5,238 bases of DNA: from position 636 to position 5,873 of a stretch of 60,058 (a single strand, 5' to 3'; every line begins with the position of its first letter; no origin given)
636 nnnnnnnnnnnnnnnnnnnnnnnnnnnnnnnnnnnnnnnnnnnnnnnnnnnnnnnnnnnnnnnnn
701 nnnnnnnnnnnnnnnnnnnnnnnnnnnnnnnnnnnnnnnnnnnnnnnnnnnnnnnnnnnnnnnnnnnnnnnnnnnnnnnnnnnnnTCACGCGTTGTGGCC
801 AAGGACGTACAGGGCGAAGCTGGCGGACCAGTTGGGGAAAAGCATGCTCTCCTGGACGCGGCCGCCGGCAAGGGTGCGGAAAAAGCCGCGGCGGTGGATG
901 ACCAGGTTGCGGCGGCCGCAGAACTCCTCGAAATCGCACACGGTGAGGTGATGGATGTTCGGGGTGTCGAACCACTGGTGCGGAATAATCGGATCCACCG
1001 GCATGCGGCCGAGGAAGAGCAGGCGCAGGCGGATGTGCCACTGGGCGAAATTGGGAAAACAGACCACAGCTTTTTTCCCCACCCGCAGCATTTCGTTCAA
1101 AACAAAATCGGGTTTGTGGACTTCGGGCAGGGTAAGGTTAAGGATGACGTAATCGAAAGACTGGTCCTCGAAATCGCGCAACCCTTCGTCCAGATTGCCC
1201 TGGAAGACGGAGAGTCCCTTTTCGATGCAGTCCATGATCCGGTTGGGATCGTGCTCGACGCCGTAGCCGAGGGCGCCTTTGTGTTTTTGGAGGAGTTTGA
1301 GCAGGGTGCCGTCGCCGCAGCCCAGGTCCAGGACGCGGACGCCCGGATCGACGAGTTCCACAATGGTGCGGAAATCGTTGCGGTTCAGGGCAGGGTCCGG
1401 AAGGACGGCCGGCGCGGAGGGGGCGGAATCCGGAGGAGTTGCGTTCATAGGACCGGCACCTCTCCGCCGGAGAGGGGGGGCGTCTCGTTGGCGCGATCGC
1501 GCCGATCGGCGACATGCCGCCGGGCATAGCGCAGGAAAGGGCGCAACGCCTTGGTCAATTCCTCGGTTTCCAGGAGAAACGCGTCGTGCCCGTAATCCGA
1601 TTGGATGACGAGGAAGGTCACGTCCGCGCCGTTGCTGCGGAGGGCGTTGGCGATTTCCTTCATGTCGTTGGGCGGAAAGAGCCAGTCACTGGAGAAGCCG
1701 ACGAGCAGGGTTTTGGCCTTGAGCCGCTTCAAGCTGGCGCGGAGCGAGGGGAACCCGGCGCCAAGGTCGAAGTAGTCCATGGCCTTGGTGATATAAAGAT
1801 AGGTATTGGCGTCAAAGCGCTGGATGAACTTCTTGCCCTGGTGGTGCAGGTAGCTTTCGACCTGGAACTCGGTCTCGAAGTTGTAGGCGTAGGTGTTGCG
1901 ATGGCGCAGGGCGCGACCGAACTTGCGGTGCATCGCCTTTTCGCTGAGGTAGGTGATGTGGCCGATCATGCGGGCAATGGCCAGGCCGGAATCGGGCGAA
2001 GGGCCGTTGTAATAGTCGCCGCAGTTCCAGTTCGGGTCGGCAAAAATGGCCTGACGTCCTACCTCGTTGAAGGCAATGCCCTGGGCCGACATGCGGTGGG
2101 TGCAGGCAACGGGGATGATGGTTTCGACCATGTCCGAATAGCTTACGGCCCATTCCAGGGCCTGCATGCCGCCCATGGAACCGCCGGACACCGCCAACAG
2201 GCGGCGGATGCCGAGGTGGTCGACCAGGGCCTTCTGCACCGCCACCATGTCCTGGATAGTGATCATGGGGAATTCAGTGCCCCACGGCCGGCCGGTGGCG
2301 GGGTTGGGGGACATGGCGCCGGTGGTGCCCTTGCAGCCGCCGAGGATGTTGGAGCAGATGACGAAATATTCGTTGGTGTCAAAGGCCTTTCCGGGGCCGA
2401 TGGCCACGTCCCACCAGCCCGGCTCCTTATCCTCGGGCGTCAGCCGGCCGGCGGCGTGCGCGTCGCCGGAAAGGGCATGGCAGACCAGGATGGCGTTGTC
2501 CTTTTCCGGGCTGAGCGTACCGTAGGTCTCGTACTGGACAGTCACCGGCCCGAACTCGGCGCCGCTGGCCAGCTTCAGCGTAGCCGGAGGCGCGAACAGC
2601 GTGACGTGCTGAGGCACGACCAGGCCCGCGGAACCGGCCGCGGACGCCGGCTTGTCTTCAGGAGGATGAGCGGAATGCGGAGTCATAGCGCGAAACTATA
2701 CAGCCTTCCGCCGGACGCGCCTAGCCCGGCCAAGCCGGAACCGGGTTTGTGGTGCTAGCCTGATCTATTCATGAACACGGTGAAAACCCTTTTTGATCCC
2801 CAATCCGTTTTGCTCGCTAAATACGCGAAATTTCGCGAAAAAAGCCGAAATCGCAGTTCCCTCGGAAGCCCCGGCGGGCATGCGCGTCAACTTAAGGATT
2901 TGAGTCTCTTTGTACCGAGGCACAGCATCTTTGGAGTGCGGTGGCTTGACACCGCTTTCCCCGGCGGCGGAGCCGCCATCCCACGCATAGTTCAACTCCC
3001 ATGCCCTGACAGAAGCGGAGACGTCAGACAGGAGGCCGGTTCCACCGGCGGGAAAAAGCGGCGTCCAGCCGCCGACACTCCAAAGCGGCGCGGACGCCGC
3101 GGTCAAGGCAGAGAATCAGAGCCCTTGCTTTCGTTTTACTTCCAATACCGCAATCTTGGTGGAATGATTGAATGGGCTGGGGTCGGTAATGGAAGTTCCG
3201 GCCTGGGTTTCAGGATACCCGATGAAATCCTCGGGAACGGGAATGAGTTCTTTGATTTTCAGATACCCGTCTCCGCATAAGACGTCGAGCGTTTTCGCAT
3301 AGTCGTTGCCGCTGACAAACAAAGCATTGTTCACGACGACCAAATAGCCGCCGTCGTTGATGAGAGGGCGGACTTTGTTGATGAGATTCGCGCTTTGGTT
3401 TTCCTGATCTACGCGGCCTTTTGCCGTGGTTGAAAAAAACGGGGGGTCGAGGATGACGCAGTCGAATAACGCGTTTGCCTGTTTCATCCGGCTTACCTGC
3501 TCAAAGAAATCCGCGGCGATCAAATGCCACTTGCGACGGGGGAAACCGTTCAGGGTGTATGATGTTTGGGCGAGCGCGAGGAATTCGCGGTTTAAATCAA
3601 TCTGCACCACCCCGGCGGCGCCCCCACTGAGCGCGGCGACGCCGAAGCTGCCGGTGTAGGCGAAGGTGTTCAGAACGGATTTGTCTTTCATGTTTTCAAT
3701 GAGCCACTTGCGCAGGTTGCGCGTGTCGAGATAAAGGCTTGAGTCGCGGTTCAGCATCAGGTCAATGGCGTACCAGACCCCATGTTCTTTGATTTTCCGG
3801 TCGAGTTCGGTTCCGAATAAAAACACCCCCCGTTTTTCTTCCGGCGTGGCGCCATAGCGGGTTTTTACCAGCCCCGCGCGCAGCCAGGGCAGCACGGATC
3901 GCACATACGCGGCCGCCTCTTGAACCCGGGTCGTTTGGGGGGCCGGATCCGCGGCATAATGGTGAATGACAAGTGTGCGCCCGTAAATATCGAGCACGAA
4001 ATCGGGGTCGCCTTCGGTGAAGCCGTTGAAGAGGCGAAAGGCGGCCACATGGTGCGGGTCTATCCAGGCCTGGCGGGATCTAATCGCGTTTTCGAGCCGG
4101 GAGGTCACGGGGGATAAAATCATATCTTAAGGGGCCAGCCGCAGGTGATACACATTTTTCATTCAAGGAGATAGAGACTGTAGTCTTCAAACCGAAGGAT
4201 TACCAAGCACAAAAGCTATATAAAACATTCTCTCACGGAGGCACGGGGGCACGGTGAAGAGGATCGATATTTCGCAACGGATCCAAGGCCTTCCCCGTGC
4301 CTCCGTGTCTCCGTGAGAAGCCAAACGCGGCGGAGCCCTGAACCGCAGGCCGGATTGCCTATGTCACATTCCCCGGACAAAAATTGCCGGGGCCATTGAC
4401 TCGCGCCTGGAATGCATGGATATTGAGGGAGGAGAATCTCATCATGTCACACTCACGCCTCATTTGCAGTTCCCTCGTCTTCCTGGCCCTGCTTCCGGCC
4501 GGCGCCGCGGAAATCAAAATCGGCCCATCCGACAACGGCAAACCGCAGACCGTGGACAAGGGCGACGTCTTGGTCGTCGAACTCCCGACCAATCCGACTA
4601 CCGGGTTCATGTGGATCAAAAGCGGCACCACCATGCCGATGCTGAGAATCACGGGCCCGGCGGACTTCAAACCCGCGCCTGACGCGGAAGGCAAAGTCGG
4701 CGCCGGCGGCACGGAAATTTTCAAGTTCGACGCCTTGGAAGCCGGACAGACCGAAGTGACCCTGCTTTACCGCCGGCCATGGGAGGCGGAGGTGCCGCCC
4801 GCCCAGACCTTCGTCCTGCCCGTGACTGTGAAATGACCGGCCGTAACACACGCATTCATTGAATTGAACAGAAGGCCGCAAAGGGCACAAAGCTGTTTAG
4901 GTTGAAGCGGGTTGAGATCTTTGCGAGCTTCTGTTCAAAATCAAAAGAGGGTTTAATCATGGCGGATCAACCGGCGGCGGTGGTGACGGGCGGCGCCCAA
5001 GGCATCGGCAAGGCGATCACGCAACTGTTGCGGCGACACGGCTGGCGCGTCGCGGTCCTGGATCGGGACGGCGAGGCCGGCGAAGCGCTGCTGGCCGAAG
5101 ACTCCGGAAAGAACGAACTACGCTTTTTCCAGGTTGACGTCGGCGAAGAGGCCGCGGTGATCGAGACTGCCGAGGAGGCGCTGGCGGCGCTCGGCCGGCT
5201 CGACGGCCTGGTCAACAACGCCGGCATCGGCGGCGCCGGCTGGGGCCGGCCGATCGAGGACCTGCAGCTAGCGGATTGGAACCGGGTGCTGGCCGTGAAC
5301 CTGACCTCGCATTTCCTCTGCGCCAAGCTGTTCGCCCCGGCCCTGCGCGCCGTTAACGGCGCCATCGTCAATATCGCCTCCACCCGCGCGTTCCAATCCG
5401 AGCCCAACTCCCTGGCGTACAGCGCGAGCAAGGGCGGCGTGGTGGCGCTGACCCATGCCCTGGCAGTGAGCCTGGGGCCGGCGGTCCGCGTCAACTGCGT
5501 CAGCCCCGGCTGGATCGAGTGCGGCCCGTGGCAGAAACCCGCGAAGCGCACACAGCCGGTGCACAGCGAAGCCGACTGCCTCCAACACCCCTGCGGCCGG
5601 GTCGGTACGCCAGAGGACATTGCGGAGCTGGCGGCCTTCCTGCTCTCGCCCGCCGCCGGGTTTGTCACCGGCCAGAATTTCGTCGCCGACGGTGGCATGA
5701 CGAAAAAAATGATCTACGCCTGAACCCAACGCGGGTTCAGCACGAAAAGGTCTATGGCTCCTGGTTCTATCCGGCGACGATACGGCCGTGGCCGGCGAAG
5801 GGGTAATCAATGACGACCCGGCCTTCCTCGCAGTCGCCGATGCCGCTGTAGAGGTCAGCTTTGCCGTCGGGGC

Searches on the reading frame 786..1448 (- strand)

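Call 57: search_protein_families(library=pfam, proteins=[window:786-1448:-], max_evalue=0.001)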
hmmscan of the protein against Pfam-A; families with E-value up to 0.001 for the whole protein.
window:786-1448:- (220 aa): 6 families
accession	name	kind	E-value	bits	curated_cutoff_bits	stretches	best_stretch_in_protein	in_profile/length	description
PF07021.18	MetW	-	1.8e-69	233.7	21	1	23-216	1-193/193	Methionine biosynthesis protein MetW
PF13847.12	Methyltransf_31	-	1.2e-10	41.7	27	1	34-130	2-107/145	Methyltransferase domain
PF08241.18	Methyltransf_11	-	4.2e-10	40.6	21.2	1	40-126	1-89/95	Methyltransferase domain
PF13649.12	Methyltransf_25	-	1.2e-08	36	27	1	39-125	1-94/97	Methyltransferase domain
PF13489.12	Methyltransf_23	-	5.3e-07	29.9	27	1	34-123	21-107/164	Methyltransferase domain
PF08242.18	Methyltransf_12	-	3.8e-05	24.8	30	1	40-122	1-90/98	Methyltransferase domain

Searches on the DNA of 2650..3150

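Call 56: search_rna_families(source=window, start=2650, end=3150, threshold=evalue, max_evalue=10, show_alignments=3)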
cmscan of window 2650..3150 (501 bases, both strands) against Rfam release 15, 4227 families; matches with E-value up to 10: 1.
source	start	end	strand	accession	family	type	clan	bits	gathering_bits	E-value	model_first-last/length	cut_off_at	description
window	3015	3106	-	RF02809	RsmW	Gene; sRNA;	CL00106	13.6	52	7.4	1-124/124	no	RsmW RNA family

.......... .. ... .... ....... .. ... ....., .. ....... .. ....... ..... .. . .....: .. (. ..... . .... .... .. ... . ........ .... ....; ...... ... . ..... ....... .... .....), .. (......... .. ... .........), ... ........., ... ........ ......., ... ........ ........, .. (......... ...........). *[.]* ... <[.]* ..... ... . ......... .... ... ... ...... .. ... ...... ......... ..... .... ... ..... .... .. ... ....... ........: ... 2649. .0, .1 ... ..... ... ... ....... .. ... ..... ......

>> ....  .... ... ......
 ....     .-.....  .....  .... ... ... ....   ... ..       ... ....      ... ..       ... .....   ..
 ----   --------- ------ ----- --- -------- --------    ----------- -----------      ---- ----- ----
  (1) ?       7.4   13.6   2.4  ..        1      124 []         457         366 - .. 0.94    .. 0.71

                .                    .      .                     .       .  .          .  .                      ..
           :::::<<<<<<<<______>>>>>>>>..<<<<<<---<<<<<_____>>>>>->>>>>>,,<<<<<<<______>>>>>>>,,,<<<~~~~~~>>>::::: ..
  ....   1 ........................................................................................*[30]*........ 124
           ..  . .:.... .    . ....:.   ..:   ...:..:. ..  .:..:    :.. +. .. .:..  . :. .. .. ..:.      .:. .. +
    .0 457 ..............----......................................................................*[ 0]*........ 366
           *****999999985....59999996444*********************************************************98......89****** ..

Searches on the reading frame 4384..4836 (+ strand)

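Call 13: search_protein_families(library=pfam, proteins=[window:4384-4836:+])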
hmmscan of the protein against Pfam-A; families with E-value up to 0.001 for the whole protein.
window:4384-4836:+ (150 aa): 1 family
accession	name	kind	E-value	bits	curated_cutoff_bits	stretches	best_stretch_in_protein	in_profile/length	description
PF09394.16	Inhibitor_I42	-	1.1e-23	83.7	27.2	1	57-147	2-91/91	Chagasin family peptidase inhibitor I42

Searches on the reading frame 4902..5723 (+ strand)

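Call 13: search_protein_families(library=pfam, proteins=[window:4902-5723:+])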
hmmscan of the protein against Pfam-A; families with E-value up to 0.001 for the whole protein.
window:4902-5723:+ (273 aa): 5 families
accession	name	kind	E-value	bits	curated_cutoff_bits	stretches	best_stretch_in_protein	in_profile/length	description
PF13561.12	adh_short_C2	-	1.9e-61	208.1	27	1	32-267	3-236/236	Enoyl-(Acyl carrier protein) reductase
PF00106.31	adh_short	-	2e-49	168.2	26.6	1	25-207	2-184/195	short chain dehydrogenase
PF08659.16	KR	-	1.4e-08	35.3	22.6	1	27-188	4-164/180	KR domain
PF23441.1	SDR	-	5.7e-06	26.3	27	1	76-266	66-255/258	SDR-like rossmann domain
PF01370.27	Epimerase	-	1.1e-05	25.4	20.9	1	27-114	2-79/240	NAD dependent epimerase/dehydratase family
